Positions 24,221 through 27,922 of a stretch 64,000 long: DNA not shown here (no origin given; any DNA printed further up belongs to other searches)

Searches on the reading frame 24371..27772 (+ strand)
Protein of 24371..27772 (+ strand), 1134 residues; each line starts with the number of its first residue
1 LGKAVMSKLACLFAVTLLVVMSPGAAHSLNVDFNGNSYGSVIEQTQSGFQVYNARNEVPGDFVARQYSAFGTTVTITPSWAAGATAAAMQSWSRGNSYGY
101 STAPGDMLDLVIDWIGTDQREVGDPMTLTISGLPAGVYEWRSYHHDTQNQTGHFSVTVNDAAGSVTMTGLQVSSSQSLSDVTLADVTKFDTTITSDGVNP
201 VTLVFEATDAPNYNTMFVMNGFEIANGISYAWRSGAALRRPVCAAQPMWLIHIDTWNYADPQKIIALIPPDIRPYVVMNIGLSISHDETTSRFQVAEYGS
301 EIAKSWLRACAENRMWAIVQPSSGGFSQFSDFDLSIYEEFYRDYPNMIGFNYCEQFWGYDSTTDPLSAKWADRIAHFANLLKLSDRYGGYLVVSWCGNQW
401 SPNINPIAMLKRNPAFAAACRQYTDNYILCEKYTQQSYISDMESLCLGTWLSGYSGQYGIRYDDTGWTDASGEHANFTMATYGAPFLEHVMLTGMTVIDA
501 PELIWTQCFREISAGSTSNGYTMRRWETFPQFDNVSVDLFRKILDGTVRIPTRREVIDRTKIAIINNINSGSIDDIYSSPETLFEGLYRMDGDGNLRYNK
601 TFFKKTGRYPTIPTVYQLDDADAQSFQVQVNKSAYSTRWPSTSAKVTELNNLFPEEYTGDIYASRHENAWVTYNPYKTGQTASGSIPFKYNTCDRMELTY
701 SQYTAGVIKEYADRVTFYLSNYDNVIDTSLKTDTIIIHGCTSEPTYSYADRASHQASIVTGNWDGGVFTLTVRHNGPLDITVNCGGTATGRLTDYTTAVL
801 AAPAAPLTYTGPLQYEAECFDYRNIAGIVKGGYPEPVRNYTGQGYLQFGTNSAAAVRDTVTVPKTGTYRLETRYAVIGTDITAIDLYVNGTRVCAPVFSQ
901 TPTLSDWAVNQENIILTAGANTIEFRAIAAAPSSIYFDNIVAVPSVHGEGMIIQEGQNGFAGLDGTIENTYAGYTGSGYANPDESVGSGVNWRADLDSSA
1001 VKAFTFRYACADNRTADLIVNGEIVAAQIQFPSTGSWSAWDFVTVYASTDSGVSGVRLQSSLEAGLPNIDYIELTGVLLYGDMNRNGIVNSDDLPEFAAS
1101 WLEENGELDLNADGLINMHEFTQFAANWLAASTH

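Call 3: search_protein_families(library=pfam, proteins=[window:24371-27772:+], max_evalue=1)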
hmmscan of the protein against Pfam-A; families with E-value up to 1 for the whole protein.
window:24371-27772:+ (1134 aa): 9 families
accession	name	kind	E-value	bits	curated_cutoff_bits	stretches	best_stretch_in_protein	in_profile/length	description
PF08306.17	Glyco_hydro_98M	-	8.4e-69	232.7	23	1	235-548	4-325/326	Glycosyl hydrolase family 98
PF08307.16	Glyco_hydro_98C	-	5.2e-11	43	25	1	554-722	2-167/270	Glycosyl hydrolase family 98 C-terminal domain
PF03422.21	CBM_6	-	5.4e-09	36.9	28.9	2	979-1075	23-124/125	Carbohydrate binding module (family 6)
PF16990.11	CBM_35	-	1.5e-07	32.2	28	1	839-925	21-104/121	Carbohydrate binding module (family 35)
PF18099.7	CBM_35_2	-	0.00024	21.6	23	1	972-1072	10-110/112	Carbohydrate binding module (family 35)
PF00404.24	Dockerin_1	-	0.0093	16.6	22.9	1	1080-1122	1-50/57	Dockerin type I domain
PF13202.12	EF-hand_5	-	0.054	13.4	25.9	1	1107-1124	7-24/25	EF hand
PF21644.2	ORF158L-like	-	0.095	13.2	27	1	576-628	31-84/131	Histone H3 binding protein ORF158L-like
PF18573.7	BclA_C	-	0.22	11.8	38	1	851-924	32-102/128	BclA C-terminal domain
